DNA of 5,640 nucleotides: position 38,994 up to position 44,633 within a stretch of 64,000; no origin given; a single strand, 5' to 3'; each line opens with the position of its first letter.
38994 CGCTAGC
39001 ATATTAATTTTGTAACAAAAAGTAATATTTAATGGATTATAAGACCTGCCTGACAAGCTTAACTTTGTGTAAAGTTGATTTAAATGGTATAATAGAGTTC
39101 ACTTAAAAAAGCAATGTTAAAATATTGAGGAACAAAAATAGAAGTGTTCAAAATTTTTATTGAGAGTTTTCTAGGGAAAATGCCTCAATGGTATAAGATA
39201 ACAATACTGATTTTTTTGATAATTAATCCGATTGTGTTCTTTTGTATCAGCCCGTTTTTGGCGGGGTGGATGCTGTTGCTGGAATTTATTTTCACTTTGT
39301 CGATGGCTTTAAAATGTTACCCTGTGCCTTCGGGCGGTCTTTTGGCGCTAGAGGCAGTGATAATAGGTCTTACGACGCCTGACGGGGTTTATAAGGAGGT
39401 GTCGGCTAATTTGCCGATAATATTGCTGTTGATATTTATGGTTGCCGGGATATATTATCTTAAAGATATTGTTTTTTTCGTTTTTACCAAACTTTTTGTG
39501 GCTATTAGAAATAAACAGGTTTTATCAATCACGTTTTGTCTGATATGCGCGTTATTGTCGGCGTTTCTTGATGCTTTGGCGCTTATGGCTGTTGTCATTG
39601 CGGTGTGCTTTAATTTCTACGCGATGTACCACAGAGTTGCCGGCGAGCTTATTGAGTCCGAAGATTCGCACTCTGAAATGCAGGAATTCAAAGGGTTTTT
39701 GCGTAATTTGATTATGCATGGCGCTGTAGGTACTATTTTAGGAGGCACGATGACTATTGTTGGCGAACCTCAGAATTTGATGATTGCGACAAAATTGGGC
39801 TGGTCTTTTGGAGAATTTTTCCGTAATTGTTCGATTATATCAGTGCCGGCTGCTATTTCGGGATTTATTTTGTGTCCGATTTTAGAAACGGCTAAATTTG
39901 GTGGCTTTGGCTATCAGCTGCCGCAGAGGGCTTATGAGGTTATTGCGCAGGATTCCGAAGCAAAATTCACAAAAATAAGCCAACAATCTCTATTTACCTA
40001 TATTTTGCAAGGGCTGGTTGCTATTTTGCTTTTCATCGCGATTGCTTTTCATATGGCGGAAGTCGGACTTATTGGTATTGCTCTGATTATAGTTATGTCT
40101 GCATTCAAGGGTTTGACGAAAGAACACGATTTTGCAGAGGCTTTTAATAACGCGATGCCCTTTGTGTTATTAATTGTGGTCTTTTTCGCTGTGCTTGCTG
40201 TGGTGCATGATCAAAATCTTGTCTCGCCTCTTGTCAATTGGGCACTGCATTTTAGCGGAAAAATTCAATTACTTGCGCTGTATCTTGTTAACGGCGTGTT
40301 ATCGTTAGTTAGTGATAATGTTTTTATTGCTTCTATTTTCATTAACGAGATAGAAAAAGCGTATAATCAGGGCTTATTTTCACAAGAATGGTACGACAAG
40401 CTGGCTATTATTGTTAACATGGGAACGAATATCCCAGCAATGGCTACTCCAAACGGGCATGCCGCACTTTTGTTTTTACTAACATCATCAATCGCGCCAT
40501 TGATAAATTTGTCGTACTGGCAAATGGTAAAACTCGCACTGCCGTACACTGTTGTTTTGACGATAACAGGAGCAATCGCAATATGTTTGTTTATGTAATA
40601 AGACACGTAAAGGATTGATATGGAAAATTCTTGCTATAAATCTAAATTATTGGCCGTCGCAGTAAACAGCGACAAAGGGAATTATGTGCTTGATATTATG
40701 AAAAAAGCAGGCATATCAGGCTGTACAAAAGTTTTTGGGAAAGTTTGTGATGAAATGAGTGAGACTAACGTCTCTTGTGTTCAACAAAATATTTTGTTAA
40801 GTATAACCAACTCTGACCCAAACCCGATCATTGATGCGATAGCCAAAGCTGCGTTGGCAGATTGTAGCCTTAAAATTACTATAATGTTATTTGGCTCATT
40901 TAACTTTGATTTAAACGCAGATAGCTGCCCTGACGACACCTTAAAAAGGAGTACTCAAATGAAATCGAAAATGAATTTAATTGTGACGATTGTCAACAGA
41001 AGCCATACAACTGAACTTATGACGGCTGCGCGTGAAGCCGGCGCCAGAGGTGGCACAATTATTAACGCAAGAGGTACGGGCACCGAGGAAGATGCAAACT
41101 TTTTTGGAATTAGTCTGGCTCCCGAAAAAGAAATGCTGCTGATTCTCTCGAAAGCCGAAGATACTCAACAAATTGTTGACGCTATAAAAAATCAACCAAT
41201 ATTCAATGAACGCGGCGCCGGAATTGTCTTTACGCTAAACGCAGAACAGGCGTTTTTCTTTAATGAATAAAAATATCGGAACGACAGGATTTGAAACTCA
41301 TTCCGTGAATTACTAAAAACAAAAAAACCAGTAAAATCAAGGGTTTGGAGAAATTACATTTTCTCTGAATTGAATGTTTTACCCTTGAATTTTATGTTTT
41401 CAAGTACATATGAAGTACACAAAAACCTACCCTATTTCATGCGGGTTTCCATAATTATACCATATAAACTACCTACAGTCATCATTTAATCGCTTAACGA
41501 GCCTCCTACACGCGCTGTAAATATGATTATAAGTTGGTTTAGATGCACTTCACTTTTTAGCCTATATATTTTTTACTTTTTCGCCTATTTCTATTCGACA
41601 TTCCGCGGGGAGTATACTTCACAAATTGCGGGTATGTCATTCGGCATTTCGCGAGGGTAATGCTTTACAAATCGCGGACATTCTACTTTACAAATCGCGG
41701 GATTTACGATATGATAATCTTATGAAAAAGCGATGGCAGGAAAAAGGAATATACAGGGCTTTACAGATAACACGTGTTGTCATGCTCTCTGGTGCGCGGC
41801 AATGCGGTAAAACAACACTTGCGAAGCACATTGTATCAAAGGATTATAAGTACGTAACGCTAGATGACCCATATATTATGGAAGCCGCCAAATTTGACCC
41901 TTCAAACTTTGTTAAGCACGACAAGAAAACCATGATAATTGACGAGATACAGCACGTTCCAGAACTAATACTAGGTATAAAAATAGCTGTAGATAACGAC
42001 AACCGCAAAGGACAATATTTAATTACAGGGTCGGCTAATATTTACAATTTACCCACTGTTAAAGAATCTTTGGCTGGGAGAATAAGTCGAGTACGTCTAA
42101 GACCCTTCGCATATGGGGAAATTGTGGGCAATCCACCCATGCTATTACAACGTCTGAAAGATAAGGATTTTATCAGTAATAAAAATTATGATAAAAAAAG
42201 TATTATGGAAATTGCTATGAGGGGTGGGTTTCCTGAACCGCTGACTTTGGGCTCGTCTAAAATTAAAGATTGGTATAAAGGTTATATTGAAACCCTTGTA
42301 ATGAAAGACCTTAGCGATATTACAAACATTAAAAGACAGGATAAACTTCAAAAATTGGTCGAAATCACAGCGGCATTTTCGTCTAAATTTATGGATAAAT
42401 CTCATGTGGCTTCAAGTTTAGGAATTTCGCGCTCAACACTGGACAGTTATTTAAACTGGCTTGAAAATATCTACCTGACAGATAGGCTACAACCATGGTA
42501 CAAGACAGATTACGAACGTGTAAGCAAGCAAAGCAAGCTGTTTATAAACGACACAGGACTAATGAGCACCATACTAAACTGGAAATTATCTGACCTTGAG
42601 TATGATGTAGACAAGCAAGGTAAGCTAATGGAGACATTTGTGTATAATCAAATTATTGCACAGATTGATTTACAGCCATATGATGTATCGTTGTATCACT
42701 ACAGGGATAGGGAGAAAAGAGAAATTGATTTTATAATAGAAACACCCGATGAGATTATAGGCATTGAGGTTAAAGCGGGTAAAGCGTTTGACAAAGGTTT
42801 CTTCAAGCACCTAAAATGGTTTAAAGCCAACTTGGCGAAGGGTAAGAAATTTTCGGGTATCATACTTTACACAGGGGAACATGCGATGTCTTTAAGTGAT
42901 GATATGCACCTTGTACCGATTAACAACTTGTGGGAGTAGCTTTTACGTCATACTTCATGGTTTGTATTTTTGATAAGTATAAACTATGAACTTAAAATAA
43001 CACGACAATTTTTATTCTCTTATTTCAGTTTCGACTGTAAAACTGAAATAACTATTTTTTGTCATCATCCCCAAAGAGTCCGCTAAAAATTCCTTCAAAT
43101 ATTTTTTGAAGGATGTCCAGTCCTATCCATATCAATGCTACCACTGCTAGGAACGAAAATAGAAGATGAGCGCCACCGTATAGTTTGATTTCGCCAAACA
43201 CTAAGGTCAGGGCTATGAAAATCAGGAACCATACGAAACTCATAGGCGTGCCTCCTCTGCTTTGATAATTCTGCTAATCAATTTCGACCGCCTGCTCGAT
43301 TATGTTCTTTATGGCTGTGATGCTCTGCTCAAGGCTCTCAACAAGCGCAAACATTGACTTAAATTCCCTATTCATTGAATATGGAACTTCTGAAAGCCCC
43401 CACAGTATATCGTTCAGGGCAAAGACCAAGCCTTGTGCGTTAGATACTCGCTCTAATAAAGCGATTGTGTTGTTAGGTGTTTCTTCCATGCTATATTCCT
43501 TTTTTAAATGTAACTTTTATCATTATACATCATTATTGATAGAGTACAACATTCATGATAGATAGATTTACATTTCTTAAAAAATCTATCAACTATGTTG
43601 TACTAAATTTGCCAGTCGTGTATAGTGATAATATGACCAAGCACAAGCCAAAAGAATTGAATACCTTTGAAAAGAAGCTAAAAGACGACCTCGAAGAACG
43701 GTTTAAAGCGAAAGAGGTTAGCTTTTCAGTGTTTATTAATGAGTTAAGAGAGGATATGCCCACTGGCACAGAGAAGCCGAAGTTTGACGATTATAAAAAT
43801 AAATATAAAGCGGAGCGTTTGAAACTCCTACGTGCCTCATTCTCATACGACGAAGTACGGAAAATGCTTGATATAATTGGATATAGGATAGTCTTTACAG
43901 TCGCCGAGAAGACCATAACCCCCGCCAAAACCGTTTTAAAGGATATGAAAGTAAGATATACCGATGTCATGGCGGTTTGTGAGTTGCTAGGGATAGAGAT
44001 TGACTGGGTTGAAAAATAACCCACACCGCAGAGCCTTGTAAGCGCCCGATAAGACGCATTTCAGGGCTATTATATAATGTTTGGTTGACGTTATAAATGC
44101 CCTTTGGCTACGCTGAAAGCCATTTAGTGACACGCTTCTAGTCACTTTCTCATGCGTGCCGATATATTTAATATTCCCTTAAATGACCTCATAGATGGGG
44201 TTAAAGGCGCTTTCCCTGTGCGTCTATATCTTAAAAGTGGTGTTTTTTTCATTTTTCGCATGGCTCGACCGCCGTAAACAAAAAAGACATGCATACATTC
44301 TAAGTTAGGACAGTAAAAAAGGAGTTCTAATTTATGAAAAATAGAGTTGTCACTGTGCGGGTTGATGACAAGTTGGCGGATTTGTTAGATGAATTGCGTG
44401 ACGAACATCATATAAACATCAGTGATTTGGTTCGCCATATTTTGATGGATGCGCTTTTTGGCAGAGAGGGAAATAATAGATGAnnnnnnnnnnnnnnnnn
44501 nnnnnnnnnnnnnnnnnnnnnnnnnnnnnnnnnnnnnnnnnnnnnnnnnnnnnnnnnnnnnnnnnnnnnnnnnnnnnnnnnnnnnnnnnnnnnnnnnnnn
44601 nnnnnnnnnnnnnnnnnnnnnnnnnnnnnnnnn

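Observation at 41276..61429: Two different integrative elements stacked in tandem at a single tRNA-Pro(GGG) gene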

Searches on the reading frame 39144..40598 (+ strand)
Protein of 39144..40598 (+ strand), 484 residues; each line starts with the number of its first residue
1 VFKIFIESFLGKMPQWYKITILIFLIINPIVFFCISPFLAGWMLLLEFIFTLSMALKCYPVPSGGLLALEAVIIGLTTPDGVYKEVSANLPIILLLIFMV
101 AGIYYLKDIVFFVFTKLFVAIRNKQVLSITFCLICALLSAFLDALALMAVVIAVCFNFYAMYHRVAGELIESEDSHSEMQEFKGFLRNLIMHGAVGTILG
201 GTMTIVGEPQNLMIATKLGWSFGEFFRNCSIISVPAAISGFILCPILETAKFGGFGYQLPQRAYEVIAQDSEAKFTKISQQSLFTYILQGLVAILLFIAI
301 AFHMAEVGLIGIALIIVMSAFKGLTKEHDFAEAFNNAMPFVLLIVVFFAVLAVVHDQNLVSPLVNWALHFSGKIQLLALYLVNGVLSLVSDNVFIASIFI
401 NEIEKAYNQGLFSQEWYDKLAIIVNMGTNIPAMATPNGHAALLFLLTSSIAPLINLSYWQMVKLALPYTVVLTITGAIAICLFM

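Call 7: search_protein_families(library=pfam, proteins=[window:39144-40598:+], max_evalue=0.01)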
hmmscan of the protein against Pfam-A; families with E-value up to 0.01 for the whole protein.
window:39144-40598:+ (484 aa): 2 families
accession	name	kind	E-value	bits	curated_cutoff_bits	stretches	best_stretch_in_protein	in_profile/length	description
PF06450.18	NhaB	-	1.9e-177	591.7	27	1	3-483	7-499/515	Bacterial Na+/H+ antiporter B (NhaB)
PF03600.22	CitMHS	-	1.4e-16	61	31.9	2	67-249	18-182/336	Citrate transporter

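Call 18: find_related_loci(query=window:39144-40598:+, collection=genome_contigs, flank=10000)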
Query window:39144-40598:+ (484 aa) in genome_contigs; peptide patterns used: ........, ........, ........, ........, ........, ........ (x = any residue, [..] = any of these).
45 stretches matched a pattern; 16 encode a relative of the query (tblastn E <= 1e-3); 16 distinct loci.
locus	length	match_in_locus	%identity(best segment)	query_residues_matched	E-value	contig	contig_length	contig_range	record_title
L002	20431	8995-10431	73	1-480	0e+0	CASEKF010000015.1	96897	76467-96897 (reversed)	uncultured bacterium isolate CO.B36.metabat-bins.133 genome assembly, contig: CO.B36.metabat-bins.133.fa_k141_17258826,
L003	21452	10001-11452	73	1-484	0e+0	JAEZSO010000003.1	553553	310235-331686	MAG: Cyanobacteria bacterium OH_PDB_230 k127_450821, whole genome shotgun sequence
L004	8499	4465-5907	67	1-480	0e+0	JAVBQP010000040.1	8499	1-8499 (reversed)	MAG: Desulfovibrio sp. isolate EPI_MAG_00170 c_000010658154, whole genome shotgun sequence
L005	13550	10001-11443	63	1-480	0e+0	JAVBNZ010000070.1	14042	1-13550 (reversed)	MAG: Desulfovibrionaceae bacterium isolate EPI_MAG_00095 c_000011382281, whole genome shotgun sequence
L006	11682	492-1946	62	1-484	0e+0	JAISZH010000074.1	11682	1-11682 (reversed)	MAG: Desulfovibrio sp. isolate Nc350_bin8 k119_988020, whole genome shotgun sequence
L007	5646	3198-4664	67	1-484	0e+0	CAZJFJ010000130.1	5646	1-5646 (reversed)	MAG TPA_asm: uncultured Desulfovibrionaceae bacterium isolate SRP192927_co4_1032 genome assembly, contig: NODE_39951_len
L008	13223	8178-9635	60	1-484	0e+0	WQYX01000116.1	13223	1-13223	MAG: Polyangiaceae bacterium isolate Emb289P4bin34 Ga0123357_10007903, whole genome shotgun sequence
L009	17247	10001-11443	66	1-480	0e+0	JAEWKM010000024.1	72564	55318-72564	MAG: Proteobacteria bacterium isolate OH_PBrB_39 k127_499188, whole genome shotgun sequence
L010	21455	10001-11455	65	1-484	0e+0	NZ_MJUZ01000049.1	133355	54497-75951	MAG: Desulfovibrio sp. MES5 NODE_6_length_133355_cov_55.5674_ID_11, whole genome shotgun sequence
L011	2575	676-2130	65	1-484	0e+0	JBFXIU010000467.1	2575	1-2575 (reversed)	MAG: Porticoccaceae bacterium isolate CA_2019_TPIn_35 NODE_209572_length_2575_cov_2.151961_TPIn, whole genome shotgun se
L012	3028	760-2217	60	1-484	0e+0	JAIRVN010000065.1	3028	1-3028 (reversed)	MAG: Deltaproteobacteria bacterium isolate Fux382_bin3 k119_111266, whole genome shotgun sequence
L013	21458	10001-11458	60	1-484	0e+0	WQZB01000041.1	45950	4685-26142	MAG: Polyangiaceae bacterium isolate Emb289P4bin44 Ga0123357_10000320, whole genome shotgun sequence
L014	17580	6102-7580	47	8-484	9e-149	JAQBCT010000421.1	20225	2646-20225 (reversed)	MAG: Gammaproteobacteria bacterium isolate MAG_354_bin-09 354_bin-09_ctg-421, whole genome shotgun sequence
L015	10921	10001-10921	62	1-306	4e-122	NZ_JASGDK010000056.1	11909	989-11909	MAG: Desulfovibrio sp. isolate 3M006 JMF-2106-05-0003A.bin.6_55, whole genome shotgun sequence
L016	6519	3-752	65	235-484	6e-95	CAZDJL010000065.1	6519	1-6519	MAG TPA_asm: uncultured Desulfovibrionaceae bacterium isolate binchicken_co35_271 genome assembly, contig: NODE_11157_le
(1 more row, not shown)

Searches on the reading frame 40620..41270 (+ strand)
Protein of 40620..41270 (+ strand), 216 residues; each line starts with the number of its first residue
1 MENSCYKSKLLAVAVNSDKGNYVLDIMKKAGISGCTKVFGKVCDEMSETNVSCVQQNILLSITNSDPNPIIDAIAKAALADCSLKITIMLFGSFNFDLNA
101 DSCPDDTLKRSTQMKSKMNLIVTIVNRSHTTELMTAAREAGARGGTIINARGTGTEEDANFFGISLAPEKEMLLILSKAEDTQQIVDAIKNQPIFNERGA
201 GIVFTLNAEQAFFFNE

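Call 7: search_protein_families(library=pfam, proteins=[window:40620-41270:+], max_evalue=0.01)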
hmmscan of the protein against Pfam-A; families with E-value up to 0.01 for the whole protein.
window:40620-41270:+ (216 aa): 1 family
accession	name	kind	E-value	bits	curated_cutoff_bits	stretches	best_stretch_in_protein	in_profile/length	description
PF00543.27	P-II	-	4.8e-12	46.5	25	1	118-211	1-95/102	Nitrogen regulatory protein P-II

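Call 15: find_encoding_contigs(protein=window:40620-41270:+, flank=10000, max_places=10)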
Protein window:40620-41270:+ (216 aa): 1 contig read that carries it; 1 place shown.
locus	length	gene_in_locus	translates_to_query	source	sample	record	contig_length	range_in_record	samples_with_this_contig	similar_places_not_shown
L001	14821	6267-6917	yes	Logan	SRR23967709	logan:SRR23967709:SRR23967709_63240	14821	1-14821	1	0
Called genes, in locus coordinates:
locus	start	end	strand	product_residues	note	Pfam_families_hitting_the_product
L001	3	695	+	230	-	?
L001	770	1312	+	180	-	PF02525:Flavodoxin_2, PF03358:FMN_red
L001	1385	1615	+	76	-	PF01402:RHH_1 (weak)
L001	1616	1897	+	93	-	PF05016:ParE_toxin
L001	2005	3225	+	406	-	-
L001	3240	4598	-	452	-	-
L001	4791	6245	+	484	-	PF06450:NhaB, PF03600:CitMHS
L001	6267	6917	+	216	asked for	PF00543:P-II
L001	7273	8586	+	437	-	PF13173:AAA_14, PF13635:DUF4143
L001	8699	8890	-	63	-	-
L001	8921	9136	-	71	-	-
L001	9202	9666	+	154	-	-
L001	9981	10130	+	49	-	PF01402:RHH_1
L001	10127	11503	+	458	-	-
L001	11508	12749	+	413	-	-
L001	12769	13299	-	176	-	PF12844:HTH_19 (weak), PF01381:HTH_3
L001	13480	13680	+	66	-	-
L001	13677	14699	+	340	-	PF24624:Int_N (weak), PF00589:Phage_integrase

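Call 17: find_related_loci(query=window:40620-41270:+, collection=genome_contigs, flank=10000)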
Query window:40620-41270:+ (216 aa) in genome_contigs; peptide patterns used: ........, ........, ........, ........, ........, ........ (x = any residue, [..] = any of these).
54 stretches matched a pattern, but none encodes a relative of the query by tblastn (E <= 1e-3).
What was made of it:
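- Tried and rejected: The P-II-like protein gave no relatives in 185,579 reference genomes (call 17).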

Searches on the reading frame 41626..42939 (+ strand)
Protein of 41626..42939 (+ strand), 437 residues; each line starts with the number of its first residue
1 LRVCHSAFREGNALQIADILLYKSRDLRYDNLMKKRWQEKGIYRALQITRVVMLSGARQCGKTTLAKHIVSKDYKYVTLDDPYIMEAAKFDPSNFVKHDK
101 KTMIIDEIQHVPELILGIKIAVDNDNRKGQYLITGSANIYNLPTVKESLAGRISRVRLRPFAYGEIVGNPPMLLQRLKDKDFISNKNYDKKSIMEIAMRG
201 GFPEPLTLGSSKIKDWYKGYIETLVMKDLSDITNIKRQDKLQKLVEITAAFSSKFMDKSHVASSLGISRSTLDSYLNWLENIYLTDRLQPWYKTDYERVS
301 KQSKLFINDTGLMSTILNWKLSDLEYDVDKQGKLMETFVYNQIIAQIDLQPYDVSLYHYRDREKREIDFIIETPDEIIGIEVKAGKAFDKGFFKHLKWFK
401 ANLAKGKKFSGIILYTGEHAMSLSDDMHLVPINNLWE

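Call 7: search_protein_families(library=pfam, proteins=[window:41626-42939:+], max_evalue=0.01)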
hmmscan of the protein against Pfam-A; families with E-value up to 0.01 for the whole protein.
window:41626-42939:+ (437 aa): 4 families
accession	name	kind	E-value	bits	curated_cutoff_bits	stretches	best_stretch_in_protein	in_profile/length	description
PF13635.12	DUF4143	-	2.3e-37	128.7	28.1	1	227-385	2-160/160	Domain of unknown function (DUF4143)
PF13173.12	AAA_14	-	4.1e-27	95.2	27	1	50-166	3-128/129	AAA domain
PF08378.17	NERD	-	0.00055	20.9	22.1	1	354-415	27-83/111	Nuclease-related domain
PF20720.3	nSTAND3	-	0.0028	17.8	27.2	1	43-72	11-40/155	Novel STAND NTPase 3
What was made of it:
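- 41626..42939 (+): Element A cargo: an AAA_14/DUF4143 ATPase that matches the PADLOC candidate defence family PDC-S01. Pfam 2e-37 and 4e-27 (call 7).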

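Call 22: search_protein_families(library=phrogs, proteins=[window:41626-42939:+], max_evalue=0.001)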
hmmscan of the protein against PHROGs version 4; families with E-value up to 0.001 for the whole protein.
window:41626-42939:+ (437 aa): 0 families

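Call 25: search_protein_families(library=padloc, proteins=[window:41626-42939:+], max_evalue=0.01)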
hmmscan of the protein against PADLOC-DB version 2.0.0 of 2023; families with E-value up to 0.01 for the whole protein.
window:41626-42939:+ (437 aa): 8 families
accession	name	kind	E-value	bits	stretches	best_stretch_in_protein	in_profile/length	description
PDLC04790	PDC-S01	-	3.8e-131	435.7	1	33-437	8-419/422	-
PDLC04789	PDC-S01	-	2.3e-51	173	1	33-387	1-343/375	-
PDLC04787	PDC-S01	-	1.1e-34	118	1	41-383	19-356/412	-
PDLC04791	PDC-S01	-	2.1e-32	110.3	2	199-389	164-356/395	-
PDLC04786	PDC-S01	-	9.6e-23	78.6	1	52-389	23-391/439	-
PDLC04792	PDC-S01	-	7.3e-21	72.3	2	297-389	299-389/452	-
PDLC04788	PDC-S01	-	3.6e-19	67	1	52-397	22-392/448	-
PDLC01037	Csx1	-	0.0011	16.6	1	285-392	172-257/320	ARF+Nuclease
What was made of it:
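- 41626..42939 (+): PADLOC PDC-S01 4e-131 (call 25).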

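Call 50: search_protein_families(library=ncbifam, proteins=[window:41626-42939:+], max_evalue=0.01)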
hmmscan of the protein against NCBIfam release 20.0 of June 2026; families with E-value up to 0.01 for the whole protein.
window:41626-42939:+ (437 aa): 0 families

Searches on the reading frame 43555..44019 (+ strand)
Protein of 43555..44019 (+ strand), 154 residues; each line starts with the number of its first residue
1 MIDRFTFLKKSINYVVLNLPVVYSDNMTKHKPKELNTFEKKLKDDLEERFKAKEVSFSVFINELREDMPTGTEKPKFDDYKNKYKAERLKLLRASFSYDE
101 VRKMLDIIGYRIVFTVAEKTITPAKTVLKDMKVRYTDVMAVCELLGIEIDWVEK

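Call 7: search_protein_families(library=pfam, proteins=[window:43555-44019:+], max_evalue=0.01)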
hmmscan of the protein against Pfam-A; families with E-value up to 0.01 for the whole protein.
window:43555-44019:+ (154 aa): 0 families

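Call 22: search_protein_families(library=phrogs, proteins=[window:43555-44019:+], max_evalue=0.001)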
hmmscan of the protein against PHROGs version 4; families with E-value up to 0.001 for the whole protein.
window:43555-44019:+ (154 aa): 0 families

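Call 25: search_protein_families(library=padloc, proteins=[window:43555-44019:+], max_evalue=0.01)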
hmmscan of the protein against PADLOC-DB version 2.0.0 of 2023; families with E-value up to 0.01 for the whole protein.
window:43555-44019:+ (154 aa): 1 family
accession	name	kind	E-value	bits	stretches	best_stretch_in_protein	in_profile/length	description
PDLC00246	LmuA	-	0.0036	14.8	1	36-95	214-273/355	DUF4297 domain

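Call 50: search_protein_families(library=ncbifam, proteins=[window:43555-44019:+], max_evalue=0.01)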
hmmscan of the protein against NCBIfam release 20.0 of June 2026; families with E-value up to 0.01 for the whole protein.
window:43555-44019:+ (154 aa): 0 families

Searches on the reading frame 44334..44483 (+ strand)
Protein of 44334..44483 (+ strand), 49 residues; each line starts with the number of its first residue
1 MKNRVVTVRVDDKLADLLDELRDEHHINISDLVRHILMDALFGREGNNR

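Call 22: search_protein_families(library=phrogs, proteins=[window:44334-44483:+], max_evalue=0.001)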
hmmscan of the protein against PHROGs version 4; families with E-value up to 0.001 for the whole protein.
window:44334-44483:+ (49 aa): 2 families
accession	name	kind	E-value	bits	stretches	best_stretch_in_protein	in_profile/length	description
phrog_876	-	transcription regulation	2.4e-05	25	1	1-41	6-46/239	transcriptional repressor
phrog_4113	-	unknown function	9.2e-05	23.2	1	2-41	9-48/64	-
